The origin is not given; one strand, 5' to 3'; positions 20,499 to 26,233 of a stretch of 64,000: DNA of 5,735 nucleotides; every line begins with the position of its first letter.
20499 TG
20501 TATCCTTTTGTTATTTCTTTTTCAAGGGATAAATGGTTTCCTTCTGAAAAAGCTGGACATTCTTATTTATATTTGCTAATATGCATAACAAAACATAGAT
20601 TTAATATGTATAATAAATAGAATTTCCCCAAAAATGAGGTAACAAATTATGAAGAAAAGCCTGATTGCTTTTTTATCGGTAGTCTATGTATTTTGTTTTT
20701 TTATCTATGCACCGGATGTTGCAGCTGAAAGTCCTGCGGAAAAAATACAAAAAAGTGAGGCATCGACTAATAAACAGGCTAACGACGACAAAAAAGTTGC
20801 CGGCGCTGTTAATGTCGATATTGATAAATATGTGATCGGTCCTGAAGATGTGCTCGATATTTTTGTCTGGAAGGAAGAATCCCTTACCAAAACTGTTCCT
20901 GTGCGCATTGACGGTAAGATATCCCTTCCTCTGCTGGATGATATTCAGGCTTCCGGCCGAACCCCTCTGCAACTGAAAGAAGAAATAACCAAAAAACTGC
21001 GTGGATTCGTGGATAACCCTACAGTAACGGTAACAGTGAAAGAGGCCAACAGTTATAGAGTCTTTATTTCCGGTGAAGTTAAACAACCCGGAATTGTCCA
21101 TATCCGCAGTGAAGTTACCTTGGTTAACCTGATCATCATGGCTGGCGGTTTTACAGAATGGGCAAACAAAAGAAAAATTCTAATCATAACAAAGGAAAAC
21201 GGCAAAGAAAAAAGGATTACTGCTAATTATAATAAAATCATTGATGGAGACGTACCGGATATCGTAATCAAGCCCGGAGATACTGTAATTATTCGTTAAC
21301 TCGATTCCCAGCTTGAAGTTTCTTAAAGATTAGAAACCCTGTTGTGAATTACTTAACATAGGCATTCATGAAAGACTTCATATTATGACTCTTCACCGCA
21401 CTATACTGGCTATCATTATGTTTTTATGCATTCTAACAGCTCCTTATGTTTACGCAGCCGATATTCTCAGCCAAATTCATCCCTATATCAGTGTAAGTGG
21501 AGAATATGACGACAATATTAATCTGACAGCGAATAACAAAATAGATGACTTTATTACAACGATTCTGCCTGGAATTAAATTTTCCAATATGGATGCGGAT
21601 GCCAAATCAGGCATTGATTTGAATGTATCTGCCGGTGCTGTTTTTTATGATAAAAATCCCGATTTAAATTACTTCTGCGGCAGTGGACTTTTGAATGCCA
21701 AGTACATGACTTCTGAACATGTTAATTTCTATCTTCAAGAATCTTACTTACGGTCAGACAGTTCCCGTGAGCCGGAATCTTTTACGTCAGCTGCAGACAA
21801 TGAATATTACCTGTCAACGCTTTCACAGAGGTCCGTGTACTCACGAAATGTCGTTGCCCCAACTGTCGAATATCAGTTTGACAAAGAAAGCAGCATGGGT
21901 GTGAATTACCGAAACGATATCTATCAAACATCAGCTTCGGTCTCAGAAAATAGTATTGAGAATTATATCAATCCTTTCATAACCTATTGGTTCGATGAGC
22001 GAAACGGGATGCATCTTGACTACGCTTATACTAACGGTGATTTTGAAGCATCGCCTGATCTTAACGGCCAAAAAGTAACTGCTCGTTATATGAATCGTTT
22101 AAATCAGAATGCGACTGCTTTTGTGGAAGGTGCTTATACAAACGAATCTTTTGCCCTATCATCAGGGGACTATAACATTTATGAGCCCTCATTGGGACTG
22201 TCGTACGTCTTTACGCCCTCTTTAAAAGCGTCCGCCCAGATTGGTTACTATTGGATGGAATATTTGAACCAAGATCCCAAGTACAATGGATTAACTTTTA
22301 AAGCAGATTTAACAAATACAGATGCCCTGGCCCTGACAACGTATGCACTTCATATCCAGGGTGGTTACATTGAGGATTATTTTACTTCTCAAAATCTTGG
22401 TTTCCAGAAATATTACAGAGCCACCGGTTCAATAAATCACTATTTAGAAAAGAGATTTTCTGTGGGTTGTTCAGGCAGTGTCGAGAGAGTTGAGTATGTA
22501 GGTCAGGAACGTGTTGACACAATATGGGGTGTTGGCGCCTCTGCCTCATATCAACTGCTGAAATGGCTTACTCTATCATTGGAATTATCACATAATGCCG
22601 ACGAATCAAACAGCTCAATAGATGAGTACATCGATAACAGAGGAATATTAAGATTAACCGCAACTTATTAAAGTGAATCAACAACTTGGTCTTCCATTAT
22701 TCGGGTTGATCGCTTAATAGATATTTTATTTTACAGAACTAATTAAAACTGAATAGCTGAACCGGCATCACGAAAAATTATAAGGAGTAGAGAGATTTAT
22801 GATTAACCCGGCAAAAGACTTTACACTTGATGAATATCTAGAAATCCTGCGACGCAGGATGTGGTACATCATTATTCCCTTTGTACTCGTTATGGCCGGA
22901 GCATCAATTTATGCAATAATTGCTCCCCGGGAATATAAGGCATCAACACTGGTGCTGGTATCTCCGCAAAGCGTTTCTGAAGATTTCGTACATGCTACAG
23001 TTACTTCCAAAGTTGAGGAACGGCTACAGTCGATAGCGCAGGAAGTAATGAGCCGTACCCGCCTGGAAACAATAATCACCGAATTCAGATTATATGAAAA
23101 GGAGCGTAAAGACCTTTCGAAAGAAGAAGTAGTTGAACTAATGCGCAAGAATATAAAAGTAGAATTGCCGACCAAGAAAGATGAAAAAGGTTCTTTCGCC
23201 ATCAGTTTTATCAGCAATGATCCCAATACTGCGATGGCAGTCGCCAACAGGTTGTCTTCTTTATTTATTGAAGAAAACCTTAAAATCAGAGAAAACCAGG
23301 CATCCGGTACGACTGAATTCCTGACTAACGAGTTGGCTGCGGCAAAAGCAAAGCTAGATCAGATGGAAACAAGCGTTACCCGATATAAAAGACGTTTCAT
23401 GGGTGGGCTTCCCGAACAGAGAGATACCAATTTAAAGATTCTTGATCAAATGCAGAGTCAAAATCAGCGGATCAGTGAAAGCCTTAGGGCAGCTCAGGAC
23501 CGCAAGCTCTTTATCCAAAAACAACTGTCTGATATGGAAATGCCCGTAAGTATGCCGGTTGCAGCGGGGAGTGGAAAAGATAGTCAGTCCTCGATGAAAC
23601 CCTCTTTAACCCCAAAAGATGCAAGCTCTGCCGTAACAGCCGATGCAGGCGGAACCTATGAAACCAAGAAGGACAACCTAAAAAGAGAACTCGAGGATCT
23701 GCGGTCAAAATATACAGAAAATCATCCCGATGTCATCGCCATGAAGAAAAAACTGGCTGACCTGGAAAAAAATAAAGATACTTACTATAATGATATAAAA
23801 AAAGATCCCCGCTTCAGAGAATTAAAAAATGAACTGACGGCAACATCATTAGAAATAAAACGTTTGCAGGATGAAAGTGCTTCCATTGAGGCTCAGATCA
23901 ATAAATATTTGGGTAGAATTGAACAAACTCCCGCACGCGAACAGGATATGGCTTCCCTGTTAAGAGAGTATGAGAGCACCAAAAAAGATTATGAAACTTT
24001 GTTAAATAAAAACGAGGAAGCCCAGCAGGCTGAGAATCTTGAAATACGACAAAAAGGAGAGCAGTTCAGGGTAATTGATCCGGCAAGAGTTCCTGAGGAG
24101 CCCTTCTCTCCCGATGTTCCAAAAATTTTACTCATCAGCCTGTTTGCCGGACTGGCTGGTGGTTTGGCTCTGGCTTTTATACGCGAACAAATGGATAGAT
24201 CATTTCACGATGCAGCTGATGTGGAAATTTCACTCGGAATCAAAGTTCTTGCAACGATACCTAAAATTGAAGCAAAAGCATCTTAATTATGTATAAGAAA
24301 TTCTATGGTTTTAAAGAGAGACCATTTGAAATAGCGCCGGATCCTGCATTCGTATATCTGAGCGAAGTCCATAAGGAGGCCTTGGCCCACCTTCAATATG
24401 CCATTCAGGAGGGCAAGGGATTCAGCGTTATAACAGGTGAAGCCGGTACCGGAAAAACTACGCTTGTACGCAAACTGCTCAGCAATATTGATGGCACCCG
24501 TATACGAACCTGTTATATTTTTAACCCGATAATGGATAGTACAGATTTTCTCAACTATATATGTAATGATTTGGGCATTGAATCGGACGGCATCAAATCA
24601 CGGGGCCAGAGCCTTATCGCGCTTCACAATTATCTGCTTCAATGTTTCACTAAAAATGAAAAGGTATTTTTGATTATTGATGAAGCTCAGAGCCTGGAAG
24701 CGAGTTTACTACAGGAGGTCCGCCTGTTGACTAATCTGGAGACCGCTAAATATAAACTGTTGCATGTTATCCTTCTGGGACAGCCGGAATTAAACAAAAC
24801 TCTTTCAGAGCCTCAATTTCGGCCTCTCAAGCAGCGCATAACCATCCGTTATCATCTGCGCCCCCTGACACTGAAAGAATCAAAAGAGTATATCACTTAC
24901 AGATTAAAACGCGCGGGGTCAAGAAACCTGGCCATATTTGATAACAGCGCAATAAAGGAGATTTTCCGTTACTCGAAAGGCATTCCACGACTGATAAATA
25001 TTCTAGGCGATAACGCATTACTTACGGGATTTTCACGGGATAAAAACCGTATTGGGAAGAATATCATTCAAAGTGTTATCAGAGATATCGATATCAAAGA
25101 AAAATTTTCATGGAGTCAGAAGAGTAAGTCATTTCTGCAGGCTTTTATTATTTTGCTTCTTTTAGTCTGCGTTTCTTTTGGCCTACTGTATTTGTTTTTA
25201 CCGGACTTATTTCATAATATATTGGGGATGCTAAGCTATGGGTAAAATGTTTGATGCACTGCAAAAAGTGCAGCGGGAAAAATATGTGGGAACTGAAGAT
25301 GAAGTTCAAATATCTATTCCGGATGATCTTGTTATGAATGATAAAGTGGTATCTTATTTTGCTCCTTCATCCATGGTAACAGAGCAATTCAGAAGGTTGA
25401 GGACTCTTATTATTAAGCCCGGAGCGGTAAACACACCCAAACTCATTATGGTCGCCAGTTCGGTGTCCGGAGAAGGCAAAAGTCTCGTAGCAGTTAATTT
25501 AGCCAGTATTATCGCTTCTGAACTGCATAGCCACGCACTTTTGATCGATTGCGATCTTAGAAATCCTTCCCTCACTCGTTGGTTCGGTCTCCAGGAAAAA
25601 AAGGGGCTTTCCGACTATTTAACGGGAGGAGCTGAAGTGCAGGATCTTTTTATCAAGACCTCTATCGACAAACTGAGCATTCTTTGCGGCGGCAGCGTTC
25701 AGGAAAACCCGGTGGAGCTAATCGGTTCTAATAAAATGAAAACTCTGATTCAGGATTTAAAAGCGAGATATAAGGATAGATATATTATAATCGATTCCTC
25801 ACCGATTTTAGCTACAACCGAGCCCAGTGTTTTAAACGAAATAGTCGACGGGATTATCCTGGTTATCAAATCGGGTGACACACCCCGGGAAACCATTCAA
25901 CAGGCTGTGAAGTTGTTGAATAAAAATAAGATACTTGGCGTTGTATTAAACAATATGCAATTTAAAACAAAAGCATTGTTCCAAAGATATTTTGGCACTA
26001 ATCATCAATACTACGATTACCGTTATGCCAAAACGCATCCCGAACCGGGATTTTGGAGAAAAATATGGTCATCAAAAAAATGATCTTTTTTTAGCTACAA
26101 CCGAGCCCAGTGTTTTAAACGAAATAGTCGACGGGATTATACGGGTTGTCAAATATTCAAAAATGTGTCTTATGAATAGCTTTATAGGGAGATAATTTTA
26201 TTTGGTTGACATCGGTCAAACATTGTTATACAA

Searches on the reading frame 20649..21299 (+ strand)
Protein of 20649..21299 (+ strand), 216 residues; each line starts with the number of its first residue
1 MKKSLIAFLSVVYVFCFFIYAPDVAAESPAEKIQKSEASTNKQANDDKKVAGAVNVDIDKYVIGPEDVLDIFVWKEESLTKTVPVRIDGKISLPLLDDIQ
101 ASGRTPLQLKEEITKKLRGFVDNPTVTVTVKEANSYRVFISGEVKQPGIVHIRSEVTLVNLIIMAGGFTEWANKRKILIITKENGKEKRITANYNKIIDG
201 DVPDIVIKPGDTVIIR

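Call 60: search_protein_families(library=ncbifam, proteins=[window:20649-21299:+], max_evalue=0.00001)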
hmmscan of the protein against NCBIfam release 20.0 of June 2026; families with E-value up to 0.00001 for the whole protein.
window:20649-21299:+ (216 aa): 4 families
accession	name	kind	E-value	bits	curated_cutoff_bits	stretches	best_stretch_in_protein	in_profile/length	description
TIGR03027.2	pepcterm_export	equivalog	3e-43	147.4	180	1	60-216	2-165/169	XrtA/PEP-CTERM system exopolysaccharide export protein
NF041843.1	EpsY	equivalog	6.3e-38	130.1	320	1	59-215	51-210/211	exopolysaccharide export protein EpsY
NF011658.0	PRK15078.1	subfamily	1e-18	67.3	333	1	55-214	79-248/380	polysaccharide export protein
TIGR03028.1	EpsE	equivalog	1.1e-18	67.5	262.65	1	61-215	2-159/239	polysaccharide export protein EpsE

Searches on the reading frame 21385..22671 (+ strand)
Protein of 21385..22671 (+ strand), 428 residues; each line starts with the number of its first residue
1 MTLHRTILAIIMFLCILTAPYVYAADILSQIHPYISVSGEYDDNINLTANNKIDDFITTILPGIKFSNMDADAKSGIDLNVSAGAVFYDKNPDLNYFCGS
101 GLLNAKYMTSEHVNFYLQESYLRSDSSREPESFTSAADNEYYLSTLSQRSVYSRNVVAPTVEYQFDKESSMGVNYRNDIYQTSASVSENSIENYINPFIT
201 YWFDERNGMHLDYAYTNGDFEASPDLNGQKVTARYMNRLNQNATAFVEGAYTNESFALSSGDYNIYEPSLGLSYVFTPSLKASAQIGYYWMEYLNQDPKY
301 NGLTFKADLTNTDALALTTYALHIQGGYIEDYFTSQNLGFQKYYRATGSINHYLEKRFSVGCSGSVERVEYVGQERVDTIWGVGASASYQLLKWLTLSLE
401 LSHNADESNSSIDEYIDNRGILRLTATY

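Call 60: search_protein_families(library=ncbifam, proteins=[window:21385-22671:+], max_evalue=0.00001)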
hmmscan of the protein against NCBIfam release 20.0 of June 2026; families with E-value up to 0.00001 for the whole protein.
window:21385-22671:+ (428 aa): 1 family
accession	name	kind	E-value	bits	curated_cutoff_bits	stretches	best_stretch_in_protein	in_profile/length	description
TIGR03016.1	pepcterm_hypo_1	hypoth_equivalog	3.9e-21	75.6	90.85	2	330-428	372-477/477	TIGR03016 family PEP-CTERM system-associated outer membrane protein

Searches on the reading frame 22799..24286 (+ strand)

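Call 60: search_protein_families(library=ncbifam, proteins=[window:22799-24286:+], max_evalue=0.00001)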
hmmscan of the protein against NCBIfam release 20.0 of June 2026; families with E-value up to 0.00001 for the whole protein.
window:22799-24286:+ (495 aa): 6 families
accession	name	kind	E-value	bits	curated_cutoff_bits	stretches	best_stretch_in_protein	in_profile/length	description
TIGR03007.1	pepcterm_ChnLen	equivalog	3.8e-84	282.7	278.85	1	10-493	3-466/498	XrtA system polysaccharide chain length determinant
TIGR01005.1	eps_transp_fam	subfamily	2.2e-24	85.7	411.7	1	290-491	296-481/754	exopolysaccharide transport protein family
TIGR03017.1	EpsF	equivalog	9.5e-24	83.9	422.75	2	229-487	203-443/444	chain length determinant protein EpsF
TIGR01006.1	polys_exp_MPA1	subfamily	1.1e-13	51.2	296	1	396-491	131-225/226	CspC family polysaccharide chain length determinant protein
NF007350.0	PRK09841.1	equivalog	4.4e-12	44.9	1248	1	358-490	346-473/726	tyrosine-protein kinase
NF008568.0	PRK11519.1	equivalog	7.3e-12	44.3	1068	1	356-491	344-474/720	tyrosine-protein kinase Wzc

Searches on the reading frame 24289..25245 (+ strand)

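Call 60: search_protein_families(library=ncbifam, proteins=[window:24289-25245:+], max_evalue=0.00001)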
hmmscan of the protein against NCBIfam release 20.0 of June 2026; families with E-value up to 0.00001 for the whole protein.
window:24289-25245:+ (318 aa): 1 family
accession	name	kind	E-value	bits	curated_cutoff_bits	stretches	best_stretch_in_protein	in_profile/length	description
TIGR03015.1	pepcterm_ATPase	hypoth_equivalog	6.3e-89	298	324.5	1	1-268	1-267/269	XrtA/PEP-CTERM system-associated ATPase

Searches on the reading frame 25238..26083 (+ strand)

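Call 60: search_protein_families(library=ncbifam, proteins=[window:25238-26083:+], max_evalue=0.00001)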
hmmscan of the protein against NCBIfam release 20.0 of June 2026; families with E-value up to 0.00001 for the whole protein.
window:25238-26083:+ (281 aa): 10 families
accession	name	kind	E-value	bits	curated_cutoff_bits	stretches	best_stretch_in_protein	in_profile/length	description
TIGR03018.1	pepcterm_TyrKin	hypoth_equivalog_domain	9.8e-64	214.5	230.65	1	41-238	5-207/207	XrtA-associated tyrosine autokinase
TIGR01007.1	eps_fam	subfamily_domain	4.3e-42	144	108.05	1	49-246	1-196/204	polysaccharide biosynthesis tyrosine autokinase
TIGR03029.1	EpsG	equivalog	3.4e-30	105.1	313.8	1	29-237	65-272/274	chain length determinant protein tyrosine kinase EpsG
TIGR01005.1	eps_transp_fam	subfamily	3.8e-28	98.1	411.7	1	21-267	503-748/754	exopolysaccharide transport protein family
NF008568.0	PRK11519.1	equivalog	4.4e-28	97.9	1068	1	36-264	495-716/720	tyrosine-protein kinase Wzc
NF007350.0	PRK09841.1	equivalog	2.1e-26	92.3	1248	1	43-265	507-724/726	tyrosine-protein kinase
NF041136.1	MrpORP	equivalog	1.2e-10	41.2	450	1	68-242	6-180/365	iron-sulfur cluster carrier protein MrpORP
TIGR01969.1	minD_arch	subfamily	7.3e-08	31.9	201.75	1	69-245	2-175/251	cell division ATPase MinD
TIGR03371.1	cellulose_yhjQ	equivalog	2.5e-07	30.5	157.85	1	68-241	2-179/246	cellulose biosynthesis protein BcsQ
TIGR01968.1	minD_bact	equivalog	2.7e-06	26.9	212.9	1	68-188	2-120/261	septum site-determining protein MinD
